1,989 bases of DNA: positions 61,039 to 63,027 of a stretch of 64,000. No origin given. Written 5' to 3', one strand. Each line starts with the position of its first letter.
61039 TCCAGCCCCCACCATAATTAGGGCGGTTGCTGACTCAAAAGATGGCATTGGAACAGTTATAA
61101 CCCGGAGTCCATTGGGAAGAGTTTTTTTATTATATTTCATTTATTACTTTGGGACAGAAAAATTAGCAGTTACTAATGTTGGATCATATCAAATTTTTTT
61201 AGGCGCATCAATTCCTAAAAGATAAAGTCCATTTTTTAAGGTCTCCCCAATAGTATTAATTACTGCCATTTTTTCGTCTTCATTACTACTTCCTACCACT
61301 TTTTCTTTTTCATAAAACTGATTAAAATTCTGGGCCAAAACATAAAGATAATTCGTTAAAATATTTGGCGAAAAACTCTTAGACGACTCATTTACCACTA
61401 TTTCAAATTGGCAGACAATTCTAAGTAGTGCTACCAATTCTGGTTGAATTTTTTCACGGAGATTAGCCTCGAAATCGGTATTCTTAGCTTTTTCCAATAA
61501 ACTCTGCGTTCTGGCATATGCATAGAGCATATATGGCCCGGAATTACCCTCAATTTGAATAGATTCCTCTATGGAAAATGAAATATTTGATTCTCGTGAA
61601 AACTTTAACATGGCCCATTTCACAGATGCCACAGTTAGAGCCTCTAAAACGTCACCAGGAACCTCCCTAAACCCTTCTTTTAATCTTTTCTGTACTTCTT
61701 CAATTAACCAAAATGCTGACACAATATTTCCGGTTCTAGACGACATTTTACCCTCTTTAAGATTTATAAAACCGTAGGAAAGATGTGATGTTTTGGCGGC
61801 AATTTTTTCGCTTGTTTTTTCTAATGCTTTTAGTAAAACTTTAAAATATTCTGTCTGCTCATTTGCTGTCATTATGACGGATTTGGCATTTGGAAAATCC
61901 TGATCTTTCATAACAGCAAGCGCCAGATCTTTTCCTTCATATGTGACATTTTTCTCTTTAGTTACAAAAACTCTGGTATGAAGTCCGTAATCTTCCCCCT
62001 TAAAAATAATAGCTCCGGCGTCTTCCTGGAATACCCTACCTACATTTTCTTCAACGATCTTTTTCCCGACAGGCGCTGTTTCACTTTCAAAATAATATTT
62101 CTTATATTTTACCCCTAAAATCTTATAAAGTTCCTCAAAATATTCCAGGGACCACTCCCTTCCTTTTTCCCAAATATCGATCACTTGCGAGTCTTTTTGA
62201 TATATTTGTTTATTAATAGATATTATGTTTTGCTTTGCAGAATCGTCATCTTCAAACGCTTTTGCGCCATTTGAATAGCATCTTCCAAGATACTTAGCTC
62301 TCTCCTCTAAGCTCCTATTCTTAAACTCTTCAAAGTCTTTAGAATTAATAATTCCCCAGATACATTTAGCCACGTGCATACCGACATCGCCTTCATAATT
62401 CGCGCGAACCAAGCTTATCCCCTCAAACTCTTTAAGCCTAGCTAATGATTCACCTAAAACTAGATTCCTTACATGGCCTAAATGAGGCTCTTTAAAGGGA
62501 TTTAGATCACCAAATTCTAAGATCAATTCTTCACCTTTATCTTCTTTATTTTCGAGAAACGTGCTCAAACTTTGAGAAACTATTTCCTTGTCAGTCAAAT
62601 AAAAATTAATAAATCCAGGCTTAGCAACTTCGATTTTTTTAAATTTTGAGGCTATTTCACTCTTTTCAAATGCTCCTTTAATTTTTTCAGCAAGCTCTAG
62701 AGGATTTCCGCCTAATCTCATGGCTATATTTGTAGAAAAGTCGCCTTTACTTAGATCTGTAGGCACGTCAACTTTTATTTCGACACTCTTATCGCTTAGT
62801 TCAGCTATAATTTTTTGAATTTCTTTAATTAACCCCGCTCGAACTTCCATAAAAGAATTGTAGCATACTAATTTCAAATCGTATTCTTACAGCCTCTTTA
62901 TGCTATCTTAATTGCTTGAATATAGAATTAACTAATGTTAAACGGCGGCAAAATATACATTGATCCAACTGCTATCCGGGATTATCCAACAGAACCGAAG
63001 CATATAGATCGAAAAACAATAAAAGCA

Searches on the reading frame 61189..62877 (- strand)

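Call 88: search_protein_families(library=pfam, proteins=[window:61189-62877:-], max_evalue=0.001)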
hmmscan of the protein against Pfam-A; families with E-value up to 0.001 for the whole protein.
window:61189-62877:- (562 aa): 3 families
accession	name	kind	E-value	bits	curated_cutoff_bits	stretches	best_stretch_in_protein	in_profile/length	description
PF05746.21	DALR_1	-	2.1e-25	89.5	22.3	1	450-562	1-117/117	DALR anticodon binding domain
PF00750.26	tRNA-synt_1d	-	5.3e-24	85.3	23.3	1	110-429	14-342/349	tRNA synthetases class I (R), catalytic domain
PF03485.21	Arg_tRNA_synt_N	-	1.7e-17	64.2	21.5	1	16-94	3-85/85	Arginyl tRNA synthetase N terminal domain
